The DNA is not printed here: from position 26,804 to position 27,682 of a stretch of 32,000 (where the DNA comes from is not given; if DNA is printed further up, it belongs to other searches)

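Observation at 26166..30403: Candidate undescribed envelope module: rpsT coupled to PilN/PilO homologues and four membrane or sortase-signal surface proteins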

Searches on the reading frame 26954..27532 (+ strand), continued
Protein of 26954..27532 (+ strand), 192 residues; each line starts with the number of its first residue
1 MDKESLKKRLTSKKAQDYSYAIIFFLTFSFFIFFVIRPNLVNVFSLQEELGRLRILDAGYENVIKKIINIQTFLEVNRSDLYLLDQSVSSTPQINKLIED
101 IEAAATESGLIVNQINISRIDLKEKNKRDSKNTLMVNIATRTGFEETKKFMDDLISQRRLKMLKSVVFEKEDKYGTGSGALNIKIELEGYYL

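Call 25: find_related_loci(query=A1, collection=genome_contigs, flank=10000)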
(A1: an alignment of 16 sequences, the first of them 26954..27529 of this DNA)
Query A1 (192 aa) in genome_contigs; peptide patterns used: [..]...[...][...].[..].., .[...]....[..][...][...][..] (x = any residue, [..] = any of these).
600 stretches matched a pattern (row limit reached: there are more); 13 encode a relative of the query (tblastn E <= 1e-3); 13 distinct loci.
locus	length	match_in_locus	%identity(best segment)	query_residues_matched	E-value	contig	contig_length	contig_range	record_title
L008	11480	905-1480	48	1-192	5e-53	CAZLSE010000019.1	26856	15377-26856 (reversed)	MAG TPA_asm: uncultured Gammaproteobacteria bacterium isolate binchicken_co37_70 genome assembly, contig: NODE_818_lengt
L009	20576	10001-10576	47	1-192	4e-52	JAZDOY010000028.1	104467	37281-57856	MAG: bacterium isolate MEGAHIT-group-0.802 k141_16396111, whole genome shotgun sequence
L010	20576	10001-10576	47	1-192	4e-52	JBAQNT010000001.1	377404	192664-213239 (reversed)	MAG: Microgenomates group bacterium isolate MFD12002_ilm_asm_bin4 k127_11731, whole genome shotgun sequence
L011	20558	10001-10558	42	5-192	1e-36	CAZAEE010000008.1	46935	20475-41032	MAG TPA_asm: uncultured Gammaproteobacteria bacterium isolate SRP200132_co2_487 genome assembly, contig: NODE_548_length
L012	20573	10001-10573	43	1-192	1e-35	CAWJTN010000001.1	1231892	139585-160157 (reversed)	MAG: Candidatus Roizmanbacteria bacterium isolate MFD04408.bin.1.61 genome assembly, contig: contig_30883, whole genome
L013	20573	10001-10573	41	2-192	2e-34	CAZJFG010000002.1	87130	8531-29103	MAG TPA_asm: uncultured Gammaproteobacteria bacterium isolate SRP278314_co1_17 genome assembly, contig: NODE_321_length_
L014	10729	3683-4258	38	1-192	2e-33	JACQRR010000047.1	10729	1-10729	MAG: Candidatus Roizmanbacteria bacterium isolate NC_groundwater_1364_Ag_S-0.2um_37_64 S_p2_S4_coassembly_k141_822318, w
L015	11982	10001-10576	39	1-192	2e-32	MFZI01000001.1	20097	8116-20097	MAG: Candidatus Roizmanbacteria bacterium RIFCSPHIGHO2_01_FULL_39_8 rifcsphigho2_01_scaffold_10532, whole genome shotgun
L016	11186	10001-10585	37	1-192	3e-32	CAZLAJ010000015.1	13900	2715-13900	MAG TPA_asm: uncultured Gammaproteobacteria bacterium isolate SRP135725_co1_377 genome assembly, contig: NODE_5938_lengt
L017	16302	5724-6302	37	1-192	3e-29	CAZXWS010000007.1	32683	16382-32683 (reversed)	MAG TPA_asm: uncultured Gammaproteobacteria bacterium isolate SRP135725_co2_706 genome assembly, contig: k141_4558219, w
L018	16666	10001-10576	39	1-192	9e-29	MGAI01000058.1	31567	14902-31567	MAG: Candidatus Roizmanbacteria bacterium RIFCSPLOWO2_01_FULL_37_16 rifcsplowo2_01_scaffold_8761, whole genome shotgun s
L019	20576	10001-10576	33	1-192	9e-28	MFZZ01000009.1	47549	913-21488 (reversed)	MAG: Candidatus Roizmanbacteria bacterium RIFCSPHIGHO2_12_FULL_38_13 rifcsphigho2_12_scaffold_1387, whole genome shotgun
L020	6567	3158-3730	35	1-192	5e-26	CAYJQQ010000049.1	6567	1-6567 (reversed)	MAG TPA_asm: uncultured Gammaproteobacteria bacterium isolate ERP125453_co1_343 genome assembly, contig: NODE_15136_leng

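Call 53: predict_structure(alignment_id=A6)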
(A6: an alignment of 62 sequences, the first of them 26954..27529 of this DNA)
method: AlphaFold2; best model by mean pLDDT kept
length: 192 residues; sequences in the alignment: 62
mean_pLDDT: 65.7   pTM: 0.30
mean pLDDT of the five models: 65.7, 65.3, 65.2, 64.8, 63.1
residues with pLDDT >= 90: 25; 70-90: 46; 50-70: 81; < 50: 40
segments of 3 or more residues with pLDDT < 50: 82-92, 119-134, 174-179, 187-192
pLDDT, mean of each block of 10 residues (from residue 1): 57 64 90 91 90 89 88 75 45 59 65 53 44 51 67 66 57 50 51 43
secondary structure, 60 per line:
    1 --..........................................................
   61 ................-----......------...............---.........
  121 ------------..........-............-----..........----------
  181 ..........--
elements in order: H3-76 H82-87 H94-108 E112-120 E133-142 H144-155 E161-170 E181-190

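Call 55: fold_search(model_id=the predicted structure, library=pdb)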
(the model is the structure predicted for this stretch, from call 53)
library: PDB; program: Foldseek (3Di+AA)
matches with E <= 10: 397; with E <= 0.001: 3
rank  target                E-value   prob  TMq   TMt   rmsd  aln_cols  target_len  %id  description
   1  2rjz_A                3.9e-05  1.00  0.46  0.63   4.3       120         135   22  Crystal structure of the type 4 fimbrial biogenesis protein PilO from Pseudomonas aeruginosa (released 2007-11-06)
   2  3jc8_Oa               5.5e-05  1.00  0.41  0.41  15.8       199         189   16  Architectural model of the type IVa pilus machine in a piliated state (released 2016-03-16)
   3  2rjz_B                1.1e-04  1.00  0.42  0.61   5.7       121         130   19  Crystal structure of the type 4 fimbrial biogenesis protein PilO from Pseudomonas aeruginosa (released 2007-11-06)
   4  5uvr                  3.9e-03  1.00  0.40  0.75   3.0        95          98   21  The core region of PilO from the type IV pilus system of Pseudomonas aeruginosa (released 2018-02-21)
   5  6lad_A                5.0e-03  1.00  0.39  0.38   4.0       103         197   16  Crystal structure of Amuc_1100 from Akkermansia muciniphila (released 2020-08-05)
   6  6lad_C                1.1e-02  1.00  0.38  0.38   4.4       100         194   15  Crystal structure of Amuc_1100 from Akkermansia muciniphila (released 2020-08-05)
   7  5hl8_A                2.0e-02  1.00  0.31  0.60   3.5       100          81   12  1.93 Angstrom resolution crystal structure of a pullulanase-specific type II secretion system integral cytoplasmic mem (released 2016-01-27)
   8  6lad_D                2.1e-02  1.00  0.39  0.40   4.5        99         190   14  Crystal structure of Amuc_1100 from Akkermansia muciniphila (released 2020-08-05)
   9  6kny_A                3.6e-02  1.00  0.42  0.46   4.0       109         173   16  Structure of Amuc_1100 without transmembrane region from Akkermansia muciniphila (released 2020-04-15)
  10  6lad_F                4.3e-02  1.00  0.40  0.41   4.6       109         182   14  Crystal structure of Amuc_1100 from Akkermansia muciniphila (released 2020-08-05)
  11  6lad_B                4.9e-02  1.00  0.37  0.39   3.8        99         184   13  Crystal structure of Amuc_1100 from Akkermansia muciniphila (released 2020-08-05)
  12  6laf_A                4.9e-02  1.00  0.39  0.43   4.0        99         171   14  Crystal structure of the core domain of Amuc_1100 from Akkermansia muciniphila (released 2020-08-05)
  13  6laf_B                6.5e-02  1.00  0.44  0.46   3.5       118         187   14  Crystal structure of the core domain of Amuc_1100 from Akkermansia muciniphila (released 2020-08-05)
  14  6kny_B                6.9e-02  1.00  0.44  0.44   3.6       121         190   15  Structure of Amuc_1100 without transmembrane region from Akkermansia muciniphila (released 2020-04-15)
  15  7os7_A                1.6e-01  0.82  0.28  0.45   6.2        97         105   10  Circular permutant of ribosomal protein S6, swap helix 2, L75A, A92K mutant (released 2022-06-22)
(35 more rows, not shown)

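Call 56: search_protein_representatives(alignment_id=A6)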
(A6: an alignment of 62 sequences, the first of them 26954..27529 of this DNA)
Query: 62 sequences, 192 profile positions. Proteins with E-value up to 0.001 (for the whole library): 2485; up to 1e-10: 833; up to 1e-30: 121. The best 150 are listed.
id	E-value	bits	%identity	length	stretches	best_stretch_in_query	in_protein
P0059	5.1e-77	274.2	-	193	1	1-192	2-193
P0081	1.2e-66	240.3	-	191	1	1-192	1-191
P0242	4.5e-66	238.5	-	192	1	1-192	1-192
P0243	7.9e-66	237.7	-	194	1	1-192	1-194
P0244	1.7e-65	236.6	-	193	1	1-192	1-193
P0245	1.9e-64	233.1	-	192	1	11-192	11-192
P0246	3.6e-63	229.0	-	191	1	1-192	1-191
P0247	7.8e-62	224.6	-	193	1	1-192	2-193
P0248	1.2e-61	224.0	-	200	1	1-192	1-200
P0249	1.3e-61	223.9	-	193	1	1-192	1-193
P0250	2.5e-61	223.0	-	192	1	1-192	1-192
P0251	2.9e-61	222.8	-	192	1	1-192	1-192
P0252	4.6e-61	222.1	-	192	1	1-192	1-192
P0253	2.5e-60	219.8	-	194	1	1-191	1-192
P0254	2.0e-58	213.5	-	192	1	1-192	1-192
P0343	1.2e-36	142.4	-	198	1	1-192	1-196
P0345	2.0e-36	141.8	-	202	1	1-190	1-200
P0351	2.5e-33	131.7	-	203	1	1-192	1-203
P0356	7.2e-33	130.2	-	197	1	1-191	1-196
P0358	1.0e-31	126.4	-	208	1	7-191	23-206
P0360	8.0e-31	123.5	-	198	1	1-191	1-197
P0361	1.4e-30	122.7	-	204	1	8-191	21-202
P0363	6.3e-30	120.6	-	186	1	15-192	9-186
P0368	2.1e-26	109.1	-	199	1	4-174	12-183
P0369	4.6e-26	108.0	-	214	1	12-191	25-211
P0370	5.4e-26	107.7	-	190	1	1-187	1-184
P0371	2.0e-25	105.9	-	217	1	6-192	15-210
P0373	2.6e-25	105.5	-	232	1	12-192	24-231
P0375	7.5e-25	104.0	-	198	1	1-192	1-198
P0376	7.6e-25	104.0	-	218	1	15-192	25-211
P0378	2.2e-24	102.5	-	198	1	1-192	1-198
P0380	4.1e-24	101.6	-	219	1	9-192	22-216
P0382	9.1e-24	100.5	-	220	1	10-192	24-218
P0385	2.7e-23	98.9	-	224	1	11-192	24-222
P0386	2.7e-23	98.9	-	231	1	9-192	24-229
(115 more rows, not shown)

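Call 57: list_cluster_members(proteins=[P0343, P0351, P0358, P0361, P0369, P0373, P0376, P0380, P0382, P0386])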
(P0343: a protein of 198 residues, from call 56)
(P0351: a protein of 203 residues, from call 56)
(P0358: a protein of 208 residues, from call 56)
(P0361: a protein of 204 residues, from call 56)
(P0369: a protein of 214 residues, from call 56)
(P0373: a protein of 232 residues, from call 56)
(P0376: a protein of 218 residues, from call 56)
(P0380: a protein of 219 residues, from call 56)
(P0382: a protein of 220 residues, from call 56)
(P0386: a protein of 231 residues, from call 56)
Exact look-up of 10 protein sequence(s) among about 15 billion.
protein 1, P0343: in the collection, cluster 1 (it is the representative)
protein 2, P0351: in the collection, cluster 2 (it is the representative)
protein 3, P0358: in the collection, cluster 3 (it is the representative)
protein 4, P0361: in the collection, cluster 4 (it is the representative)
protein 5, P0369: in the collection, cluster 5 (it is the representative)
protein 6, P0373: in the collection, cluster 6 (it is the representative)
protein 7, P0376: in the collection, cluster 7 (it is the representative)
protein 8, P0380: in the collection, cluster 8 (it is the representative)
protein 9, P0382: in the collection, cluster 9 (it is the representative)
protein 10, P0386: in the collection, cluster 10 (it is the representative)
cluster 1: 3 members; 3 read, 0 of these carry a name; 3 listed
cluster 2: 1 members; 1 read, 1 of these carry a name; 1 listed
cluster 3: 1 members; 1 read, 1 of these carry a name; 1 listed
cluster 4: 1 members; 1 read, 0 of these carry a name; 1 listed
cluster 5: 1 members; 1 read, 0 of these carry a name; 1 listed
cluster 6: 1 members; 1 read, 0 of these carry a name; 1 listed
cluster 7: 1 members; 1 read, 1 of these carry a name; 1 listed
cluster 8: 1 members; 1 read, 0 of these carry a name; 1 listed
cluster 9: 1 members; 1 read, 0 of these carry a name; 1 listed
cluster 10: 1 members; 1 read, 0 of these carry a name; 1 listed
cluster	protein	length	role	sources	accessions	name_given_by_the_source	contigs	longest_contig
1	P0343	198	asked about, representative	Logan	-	-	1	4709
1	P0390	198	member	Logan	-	-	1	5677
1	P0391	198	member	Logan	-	-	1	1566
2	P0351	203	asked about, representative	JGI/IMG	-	hypothetical protein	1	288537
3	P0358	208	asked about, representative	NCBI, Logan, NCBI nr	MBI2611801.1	type 4a pilus biogenesis protein PilO [Candidatus Gottesmanbacteria bacterium]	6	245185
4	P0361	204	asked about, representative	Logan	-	-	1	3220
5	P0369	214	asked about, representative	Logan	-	-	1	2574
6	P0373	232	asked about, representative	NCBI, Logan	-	-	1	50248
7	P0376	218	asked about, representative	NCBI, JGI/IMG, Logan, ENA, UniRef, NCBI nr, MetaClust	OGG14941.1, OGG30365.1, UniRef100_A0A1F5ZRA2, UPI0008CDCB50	hypothetical protein A2875_03190 [Candidatus Gottesmanbacteria bacterium ... | Pilus assembly protein PilO n=2 Tax=Candidatus Gottesmaniibacteriota TaxID=1752720 ... | MAG: hypothetical protein A2875_03190 [Candidatus Gottesmanbacteria bacterium ...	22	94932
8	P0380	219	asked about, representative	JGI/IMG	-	-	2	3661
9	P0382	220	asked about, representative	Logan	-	-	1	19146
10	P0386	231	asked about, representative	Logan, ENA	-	-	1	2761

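Call 58: find_encoding_contigs(protein=P0376, flank=10000, max_places=2)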
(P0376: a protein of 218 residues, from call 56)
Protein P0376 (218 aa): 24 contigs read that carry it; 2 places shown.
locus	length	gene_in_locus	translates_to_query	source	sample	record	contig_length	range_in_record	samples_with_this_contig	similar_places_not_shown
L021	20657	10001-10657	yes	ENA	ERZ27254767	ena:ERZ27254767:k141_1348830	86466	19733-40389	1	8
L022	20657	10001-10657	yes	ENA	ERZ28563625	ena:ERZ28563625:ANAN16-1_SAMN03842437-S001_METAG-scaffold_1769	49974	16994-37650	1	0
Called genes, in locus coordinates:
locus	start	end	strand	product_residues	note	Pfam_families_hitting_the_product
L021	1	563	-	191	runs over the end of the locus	PF01936:NYN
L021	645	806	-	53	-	-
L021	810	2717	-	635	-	PF00012:HSP70, PF06723:MreB_Mbl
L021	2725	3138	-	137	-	PF01025:GrpE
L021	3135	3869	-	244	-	PF01628:HrcA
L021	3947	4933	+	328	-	PF00963:Cohesin, PF19077:Big_13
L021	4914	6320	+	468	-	PF01229:Glyco_hydro_39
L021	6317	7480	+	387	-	PF19077:Big_13 (weak), PF17936:Big_6 (weak)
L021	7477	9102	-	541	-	PF03023:MurJ, PF13440:Polysacc_synt_3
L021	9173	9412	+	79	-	PF01649:Ribosomal_S20p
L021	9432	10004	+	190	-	PF05137:PilN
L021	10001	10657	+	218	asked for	PF04350:PilO, PF10741:T2SSM_b (weak)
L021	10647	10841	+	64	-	-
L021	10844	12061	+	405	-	PF00041:fn3 (weak), PF16656:Pur_ac_phosph_N (weak)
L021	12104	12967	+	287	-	-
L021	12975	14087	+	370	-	-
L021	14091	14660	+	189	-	-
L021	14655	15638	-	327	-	PF03816:LytR_cpsA_psr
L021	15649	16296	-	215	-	PF00121:TIM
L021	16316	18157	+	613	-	PF00580:UvrD-helicase, PF13245:AAA_19, PF13604:AAA_30 (faint), PF01443:Viral_helicase1 (faint), PF13361:UvrD_C, PF13538:UvrD_C_2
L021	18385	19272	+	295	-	PF02388:FemAB, PF13480:Acetyltransf_6, PF02388:FemAB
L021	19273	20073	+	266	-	PF13480:Acetyltransf_6 (faint), PF02388:FemAB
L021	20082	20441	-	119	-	PF13650:Asp_protease_2, PF13975:gag-asp_proteas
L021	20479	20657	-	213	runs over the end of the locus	-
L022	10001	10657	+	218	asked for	PF04350:PilO, PF10741:T2SSM_b (weak)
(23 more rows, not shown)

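Call 59: find_encoding_contigs(protein=P0373, flank=10000, max_places=1)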
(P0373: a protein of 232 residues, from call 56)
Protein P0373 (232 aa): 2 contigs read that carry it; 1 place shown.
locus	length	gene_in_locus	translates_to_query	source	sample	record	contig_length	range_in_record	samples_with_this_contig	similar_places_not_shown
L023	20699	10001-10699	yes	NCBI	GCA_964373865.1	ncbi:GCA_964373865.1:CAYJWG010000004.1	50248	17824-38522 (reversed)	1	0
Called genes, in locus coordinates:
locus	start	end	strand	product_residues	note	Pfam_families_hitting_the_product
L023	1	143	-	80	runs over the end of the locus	-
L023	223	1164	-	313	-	PF00226:DnaJ, PF01556:DnaJ_C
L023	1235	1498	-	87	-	-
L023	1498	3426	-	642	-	PF00012:HSP70, PF06723:MreB_Mbl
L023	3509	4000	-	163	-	PF01025:GrpE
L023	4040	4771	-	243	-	PF01628:HrcA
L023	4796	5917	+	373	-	PF00963:Cohesin, PF19077:Big_13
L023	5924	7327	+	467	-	PF01229:Glyco_hydro_39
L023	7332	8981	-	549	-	PF01554:MatE (faint), PF03023:MurJ, PF13440:Polysacc_synt_3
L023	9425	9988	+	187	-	PF05137:PilN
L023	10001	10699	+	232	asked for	PF10741:T2SSM_b (faint), PF04350:PilO (weak)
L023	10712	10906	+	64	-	-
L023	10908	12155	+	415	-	PF19077:Big_13 (weak)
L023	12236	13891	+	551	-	-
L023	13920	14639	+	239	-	PF00801:PKD (weak), PF18911:PKD_4 (weak)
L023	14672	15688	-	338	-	PF03816:LytR_cpsA_psr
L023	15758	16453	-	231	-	PF00121:TIM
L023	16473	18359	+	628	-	PF00580:UvrD-helicase, PF13245:AAA_19, PF13604:AAA_30 (faint), PF01443:Viral_helicase1 (faint), PF13361:UvrD_C, PF13538:UvrD_C_2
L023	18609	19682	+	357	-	PF02388:FemAB, PF13480:Acetyltransf_6, PF02388:FemAB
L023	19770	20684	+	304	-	PF02388:FemAB, PF13480:Acetyltransf_6 (weak)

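Call 60: find_encoding_contigs(protein=P0351, flank=10000, max_places=1)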
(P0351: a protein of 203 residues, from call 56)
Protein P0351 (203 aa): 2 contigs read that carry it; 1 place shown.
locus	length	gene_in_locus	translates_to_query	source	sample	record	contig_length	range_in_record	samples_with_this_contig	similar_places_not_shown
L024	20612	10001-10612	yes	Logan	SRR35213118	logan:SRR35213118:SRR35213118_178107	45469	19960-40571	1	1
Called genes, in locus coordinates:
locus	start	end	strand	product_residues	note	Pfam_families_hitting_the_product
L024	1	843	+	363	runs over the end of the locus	PF13439:Glyco_transf_4 (faint), PF20706:GT4-conflict (weak), PF00534:Glycos_transf_1, PF13692:Glyco_trans_1_4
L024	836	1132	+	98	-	-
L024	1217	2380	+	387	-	PF20706:GT4-conflict, PF00534:Glycos_transf_1, PF13692:Glyco_trans_1_4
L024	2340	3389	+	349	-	PF00483:NTP_transferase, PF22640:ManC_GMP_beta-helix (weak)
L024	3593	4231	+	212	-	PF02397:Bac_transf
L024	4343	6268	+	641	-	PF13196:DUF4012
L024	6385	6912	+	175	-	PF11967:RecO_N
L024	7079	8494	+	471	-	PF28494:GlyRS_ins_1 (weak), PF00587:tRNA-synt_2b, PF03129:HGTP_anticodon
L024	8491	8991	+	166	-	-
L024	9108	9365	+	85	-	PF01649:Ribosomal_S20p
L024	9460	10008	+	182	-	PF05137:PilN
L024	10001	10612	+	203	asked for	-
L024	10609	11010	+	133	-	-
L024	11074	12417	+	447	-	-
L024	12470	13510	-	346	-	PF03816:LytR_cpsA_psr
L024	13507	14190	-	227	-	PF00121:TIM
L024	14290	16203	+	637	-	PF00580:UvrD-helicase, PF13245:AAA_19, PF13604:AAA_30 (faint), PF01443:Viral_helicase1 (faint), PF13361:UvrD_C, PF13538:UvrD_C_2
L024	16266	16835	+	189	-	PF00132:Hexapep, PF14602:Hexapep_2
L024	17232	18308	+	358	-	PF00365:PFK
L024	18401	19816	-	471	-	PF12229:PG_binding_4 (weak), PF04294:VanW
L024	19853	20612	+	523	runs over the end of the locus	PF01547:SBP_bac_1, PF13416:SBP_bac_8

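Call 69: list_cluster_members(proteins=[P0370, P0375, P0378, P0368, P0360, P0356, P0363, P0345, P0371, P0385])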
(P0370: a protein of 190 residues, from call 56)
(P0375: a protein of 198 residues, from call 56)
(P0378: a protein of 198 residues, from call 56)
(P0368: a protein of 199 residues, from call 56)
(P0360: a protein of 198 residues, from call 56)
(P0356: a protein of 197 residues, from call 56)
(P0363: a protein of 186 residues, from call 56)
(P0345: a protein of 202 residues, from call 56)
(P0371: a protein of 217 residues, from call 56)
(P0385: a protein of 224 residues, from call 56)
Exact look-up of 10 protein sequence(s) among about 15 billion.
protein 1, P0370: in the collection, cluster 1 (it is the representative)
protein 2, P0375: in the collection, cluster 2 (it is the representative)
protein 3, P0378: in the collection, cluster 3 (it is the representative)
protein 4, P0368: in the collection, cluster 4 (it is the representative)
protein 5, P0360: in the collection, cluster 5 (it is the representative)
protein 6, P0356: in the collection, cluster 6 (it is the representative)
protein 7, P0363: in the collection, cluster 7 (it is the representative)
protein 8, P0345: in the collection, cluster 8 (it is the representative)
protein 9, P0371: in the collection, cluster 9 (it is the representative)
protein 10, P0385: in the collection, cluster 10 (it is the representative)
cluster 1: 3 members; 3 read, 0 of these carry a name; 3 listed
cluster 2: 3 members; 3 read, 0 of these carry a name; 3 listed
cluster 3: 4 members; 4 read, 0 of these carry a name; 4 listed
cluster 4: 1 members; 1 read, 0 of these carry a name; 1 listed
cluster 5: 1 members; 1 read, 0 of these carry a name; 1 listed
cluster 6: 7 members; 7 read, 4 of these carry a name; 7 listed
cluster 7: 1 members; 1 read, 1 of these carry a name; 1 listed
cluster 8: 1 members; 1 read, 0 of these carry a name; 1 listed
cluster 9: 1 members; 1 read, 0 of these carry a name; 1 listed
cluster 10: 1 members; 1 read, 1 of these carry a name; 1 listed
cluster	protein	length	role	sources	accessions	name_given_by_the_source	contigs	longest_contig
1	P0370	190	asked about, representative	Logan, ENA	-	-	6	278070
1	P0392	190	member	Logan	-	-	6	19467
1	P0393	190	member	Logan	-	-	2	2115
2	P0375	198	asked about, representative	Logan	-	-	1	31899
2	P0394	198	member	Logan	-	-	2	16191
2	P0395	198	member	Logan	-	-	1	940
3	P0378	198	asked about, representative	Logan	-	-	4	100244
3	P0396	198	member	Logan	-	-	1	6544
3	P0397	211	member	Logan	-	-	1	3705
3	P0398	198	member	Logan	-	-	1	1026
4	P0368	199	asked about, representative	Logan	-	-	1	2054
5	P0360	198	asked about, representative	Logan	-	-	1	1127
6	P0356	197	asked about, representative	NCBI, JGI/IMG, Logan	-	Tfp pilus assembly protein PilO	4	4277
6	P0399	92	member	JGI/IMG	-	hypothetical protein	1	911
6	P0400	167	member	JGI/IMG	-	Tfp pilus assembly protein PilO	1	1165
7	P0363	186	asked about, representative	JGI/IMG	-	hypothetical protein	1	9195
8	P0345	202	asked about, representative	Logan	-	-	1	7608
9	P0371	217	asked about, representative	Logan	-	-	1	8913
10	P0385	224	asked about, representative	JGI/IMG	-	Tfp pilus assembly protein PilO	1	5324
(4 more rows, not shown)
